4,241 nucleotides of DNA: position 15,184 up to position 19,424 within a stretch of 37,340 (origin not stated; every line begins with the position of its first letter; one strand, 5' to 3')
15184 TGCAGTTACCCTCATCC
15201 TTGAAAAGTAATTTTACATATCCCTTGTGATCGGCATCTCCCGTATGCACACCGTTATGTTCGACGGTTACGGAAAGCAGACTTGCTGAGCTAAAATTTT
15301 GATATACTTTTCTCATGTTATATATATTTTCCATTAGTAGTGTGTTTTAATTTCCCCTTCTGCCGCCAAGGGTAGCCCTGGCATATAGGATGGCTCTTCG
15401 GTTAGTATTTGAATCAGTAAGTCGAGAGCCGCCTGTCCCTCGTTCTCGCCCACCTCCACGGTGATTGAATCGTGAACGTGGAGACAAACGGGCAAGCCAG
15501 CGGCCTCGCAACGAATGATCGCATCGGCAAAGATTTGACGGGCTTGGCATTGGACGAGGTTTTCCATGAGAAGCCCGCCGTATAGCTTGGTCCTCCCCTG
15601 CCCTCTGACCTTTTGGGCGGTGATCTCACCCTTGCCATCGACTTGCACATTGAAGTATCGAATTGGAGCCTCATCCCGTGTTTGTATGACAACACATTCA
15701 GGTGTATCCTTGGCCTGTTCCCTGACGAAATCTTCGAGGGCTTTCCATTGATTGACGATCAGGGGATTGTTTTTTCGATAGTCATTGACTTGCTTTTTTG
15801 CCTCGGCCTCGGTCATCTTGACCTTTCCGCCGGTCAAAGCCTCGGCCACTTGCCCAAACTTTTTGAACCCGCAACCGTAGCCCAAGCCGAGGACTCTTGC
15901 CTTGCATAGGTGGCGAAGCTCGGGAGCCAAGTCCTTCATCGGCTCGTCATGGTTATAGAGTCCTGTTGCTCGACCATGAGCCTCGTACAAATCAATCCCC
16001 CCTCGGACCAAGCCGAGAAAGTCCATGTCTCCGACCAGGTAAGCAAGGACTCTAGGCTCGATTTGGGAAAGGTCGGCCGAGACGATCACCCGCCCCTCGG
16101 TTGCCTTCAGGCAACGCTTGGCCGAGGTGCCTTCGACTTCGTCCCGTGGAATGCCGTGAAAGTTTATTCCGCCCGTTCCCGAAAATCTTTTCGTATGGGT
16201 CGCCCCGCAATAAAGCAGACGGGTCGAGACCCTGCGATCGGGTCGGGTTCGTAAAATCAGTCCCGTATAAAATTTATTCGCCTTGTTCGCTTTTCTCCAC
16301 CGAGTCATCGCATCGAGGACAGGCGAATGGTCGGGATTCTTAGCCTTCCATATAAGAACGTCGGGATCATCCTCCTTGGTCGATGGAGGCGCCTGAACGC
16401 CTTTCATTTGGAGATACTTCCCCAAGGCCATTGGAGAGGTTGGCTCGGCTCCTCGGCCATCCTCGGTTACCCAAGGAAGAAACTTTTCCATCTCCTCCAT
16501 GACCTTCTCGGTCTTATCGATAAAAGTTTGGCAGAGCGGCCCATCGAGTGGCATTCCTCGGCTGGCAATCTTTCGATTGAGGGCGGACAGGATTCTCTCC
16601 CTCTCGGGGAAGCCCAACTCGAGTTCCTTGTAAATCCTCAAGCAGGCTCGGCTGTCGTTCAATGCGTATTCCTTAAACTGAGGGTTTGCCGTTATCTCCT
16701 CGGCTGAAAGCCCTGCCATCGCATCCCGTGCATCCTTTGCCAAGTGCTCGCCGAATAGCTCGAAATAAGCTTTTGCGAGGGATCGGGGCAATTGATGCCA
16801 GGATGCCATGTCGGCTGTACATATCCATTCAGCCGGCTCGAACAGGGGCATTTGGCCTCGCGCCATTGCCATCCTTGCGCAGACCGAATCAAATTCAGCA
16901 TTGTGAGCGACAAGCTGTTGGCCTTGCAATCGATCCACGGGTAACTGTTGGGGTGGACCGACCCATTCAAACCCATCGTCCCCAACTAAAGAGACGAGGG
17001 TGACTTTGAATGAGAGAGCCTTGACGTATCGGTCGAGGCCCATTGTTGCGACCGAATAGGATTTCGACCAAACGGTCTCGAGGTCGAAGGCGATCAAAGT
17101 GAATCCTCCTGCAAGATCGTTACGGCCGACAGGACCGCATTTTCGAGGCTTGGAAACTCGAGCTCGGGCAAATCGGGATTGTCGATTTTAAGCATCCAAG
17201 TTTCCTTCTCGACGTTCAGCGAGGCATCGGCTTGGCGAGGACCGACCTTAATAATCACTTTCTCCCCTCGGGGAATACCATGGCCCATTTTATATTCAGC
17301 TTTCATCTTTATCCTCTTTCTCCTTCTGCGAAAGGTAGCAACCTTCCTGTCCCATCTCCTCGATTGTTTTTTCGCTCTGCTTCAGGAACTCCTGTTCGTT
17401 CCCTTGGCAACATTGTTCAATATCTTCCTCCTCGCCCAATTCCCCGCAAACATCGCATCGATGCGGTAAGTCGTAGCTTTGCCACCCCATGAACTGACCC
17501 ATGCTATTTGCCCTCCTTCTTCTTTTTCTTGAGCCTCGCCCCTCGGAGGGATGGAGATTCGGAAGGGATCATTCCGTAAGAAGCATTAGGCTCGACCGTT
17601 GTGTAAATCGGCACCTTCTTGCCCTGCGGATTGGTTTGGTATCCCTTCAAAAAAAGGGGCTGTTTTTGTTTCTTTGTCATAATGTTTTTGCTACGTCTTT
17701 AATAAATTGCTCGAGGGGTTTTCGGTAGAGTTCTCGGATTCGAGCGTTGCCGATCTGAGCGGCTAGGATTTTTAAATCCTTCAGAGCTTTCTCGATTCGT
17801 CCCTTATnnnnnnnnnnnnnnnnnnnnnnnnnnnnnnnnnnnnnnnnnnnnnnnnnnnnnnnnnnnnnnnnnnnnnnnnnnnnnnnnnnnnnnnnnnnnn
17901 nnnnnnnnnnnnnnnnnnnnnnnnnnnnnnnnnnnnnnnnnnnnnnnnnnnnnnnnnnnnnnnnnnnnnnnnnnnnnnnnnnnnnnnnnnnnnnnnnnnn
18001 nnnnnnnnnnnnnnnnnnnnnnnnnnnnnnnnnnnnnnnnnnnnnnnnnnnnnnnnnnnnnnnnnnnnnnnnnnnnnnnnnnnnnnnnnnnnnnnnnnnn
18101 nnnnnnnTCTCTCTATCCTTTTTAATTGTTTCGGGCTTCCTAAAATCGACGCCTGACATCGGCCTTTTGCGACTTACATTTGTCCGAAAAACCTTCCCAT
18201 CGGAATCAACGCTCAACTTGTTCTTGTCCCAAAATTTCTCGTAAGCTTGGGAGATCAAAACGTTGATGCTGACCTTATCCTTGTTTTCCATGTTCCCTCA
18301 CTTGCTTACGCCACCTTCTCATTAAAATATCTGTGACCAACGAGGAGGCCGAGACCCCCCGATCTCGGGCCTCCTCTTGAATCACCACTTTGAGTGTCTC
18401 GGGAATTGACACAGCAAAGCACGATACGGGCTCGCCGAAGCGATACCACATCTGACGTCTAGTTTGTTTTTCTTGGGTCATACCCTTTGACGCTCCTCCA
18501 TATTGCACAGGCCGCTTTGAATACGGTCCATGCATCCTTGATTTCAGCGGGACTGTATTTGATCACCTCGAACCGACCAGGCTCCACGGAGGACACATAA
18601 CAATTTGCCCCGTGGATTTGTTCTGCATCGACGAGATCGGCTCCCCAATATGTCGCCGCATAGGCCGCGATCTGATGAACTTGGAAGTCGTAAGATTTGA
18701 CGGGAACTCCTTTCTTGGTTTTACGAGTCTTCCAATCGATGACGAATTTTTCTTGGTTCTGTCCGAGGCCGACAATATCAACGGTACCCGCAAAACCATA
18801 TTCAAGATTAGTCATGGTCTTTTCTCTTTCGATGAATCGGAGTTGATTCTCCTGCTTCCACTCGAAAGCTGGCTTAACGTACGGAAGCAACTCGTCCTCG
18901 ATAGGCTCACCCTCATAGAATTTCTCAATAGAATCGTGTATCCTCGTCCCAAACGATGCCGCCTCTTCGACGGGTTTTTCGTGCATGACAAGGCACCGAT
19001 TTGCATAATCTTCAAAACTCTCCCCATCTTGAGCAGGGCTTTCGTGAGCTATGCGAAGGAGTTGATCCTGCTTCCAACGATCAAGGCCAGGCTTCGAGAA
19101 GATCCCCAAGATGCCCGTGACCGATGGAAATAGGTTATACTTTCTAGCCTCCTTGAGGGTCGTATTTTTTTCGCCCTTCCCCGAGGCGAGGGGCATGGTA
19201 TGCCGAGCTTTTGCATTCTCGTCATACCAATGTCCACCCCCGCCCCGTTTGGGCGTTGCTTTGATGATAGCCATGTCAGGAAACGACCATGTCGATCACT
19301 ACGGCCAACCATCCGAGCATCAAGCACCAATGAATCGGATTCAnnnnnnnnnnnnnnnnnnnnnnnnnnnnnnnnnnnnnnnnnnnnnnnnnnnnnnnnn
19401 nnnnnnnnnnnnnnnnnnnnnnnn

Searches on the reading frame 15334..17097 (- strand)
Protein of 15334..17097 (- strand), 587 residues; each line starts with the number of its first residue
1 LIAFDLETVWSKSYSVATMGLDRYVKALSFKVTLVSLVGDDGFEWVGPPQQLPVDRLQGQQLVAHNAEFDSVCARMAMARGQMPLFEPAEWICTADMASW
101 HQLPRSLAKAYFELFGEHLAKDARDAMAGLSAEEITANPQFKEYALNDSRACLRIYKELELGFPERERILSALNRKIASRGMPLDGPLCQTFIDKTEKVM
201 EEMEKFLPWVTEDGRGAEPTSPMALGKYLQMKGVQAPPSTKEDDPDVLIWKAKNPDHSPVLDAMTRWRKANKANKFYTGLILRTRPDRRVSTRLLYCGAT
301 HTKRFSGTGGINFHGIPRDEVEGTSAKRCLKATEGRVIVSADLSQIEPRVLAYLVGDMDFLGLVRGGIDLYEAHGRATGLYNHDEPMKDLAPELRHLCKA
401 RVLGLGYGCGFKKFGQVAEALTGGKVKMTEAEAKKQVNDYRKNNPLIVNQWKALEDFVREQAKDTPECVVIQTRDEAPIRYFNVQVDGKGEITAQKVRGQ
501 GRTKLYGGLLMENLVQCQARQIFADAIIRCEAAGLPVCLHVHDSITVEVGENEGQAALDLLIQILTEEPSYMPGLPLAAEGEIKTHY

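Call 9: search_protein_families(library=pfam, proteins=[window:15334-17097:-], max_evalue=0.01)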
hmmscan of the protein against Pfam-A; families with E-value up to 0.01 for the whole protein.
window:15334-17097:- (587 aa): 1 family
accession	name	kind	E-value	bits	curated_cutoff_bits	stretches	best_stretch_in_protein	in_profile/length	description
PF00476.26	DNA_pol_A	-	3.5e-23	82.6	34.3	1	214-583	27-375/381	DNA polymerase family A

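Call 10: search_protein_families(library=phrogs, proteins=[window:15334-17097:-], max_evalue=0.001)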
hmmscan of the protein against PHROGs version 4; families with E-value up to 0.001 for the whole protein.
window:15334-17097:- (587 aa): 6 families
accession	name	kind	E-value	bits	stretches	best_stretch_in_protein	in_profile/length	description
phrog_17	-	DNA, RNA and nucleotide metabolism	4.5e-71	241.3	1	1-586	672-1229/1445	DNA polymerase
phrog_10285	-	DNA, RNA and nucleotide metabolism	3.1e-32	112.9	1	312-587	31-318/321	DNA polymerase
phrog_7766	-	DNA, RNA and nucleotide metabolism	7.1e-22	78.7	1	498-587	95-183/186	DNA polymerase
phrog_2573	-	DNA, RNA and nucleotide metabolism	4.9e-10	40.1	1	327-574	6-254/336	DNA polymerase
phrog_192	-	DNA, RNA and nucleotide metabolism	3.9e-05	24.1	0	57-114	185-244/397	DNA polymerase exonuclease subunit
phrog_23226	-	DNA, RNA and nucleotide metabolism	0.00067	19.2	1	302-372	305-375/611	DNA polymerase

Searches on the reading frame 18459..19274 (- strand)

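Call 20: search_protein_families(library=phrogs, proteins=[window:18459-19274:-], max_evalue=0.001)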
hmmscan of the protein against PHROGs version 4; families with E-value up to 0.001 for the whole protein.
window:18459-19274:- (271 aa): 3 families
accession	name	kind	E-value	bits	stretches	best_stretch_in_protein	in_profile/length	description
phrog_298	-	DNA, RNA and nucleotide metabolism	6.9e-25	89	1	26-223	33-225/293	exonuclease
phrog_466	-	DNA, RNA and nucleotide metabolism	3.4e-07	30.9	1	103-206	209-315/446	exonuclease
phrog_1218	-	DNA, RNA and nucleotide metabolism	4.2e-06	27.2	0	151-199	136-178/364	exonuclease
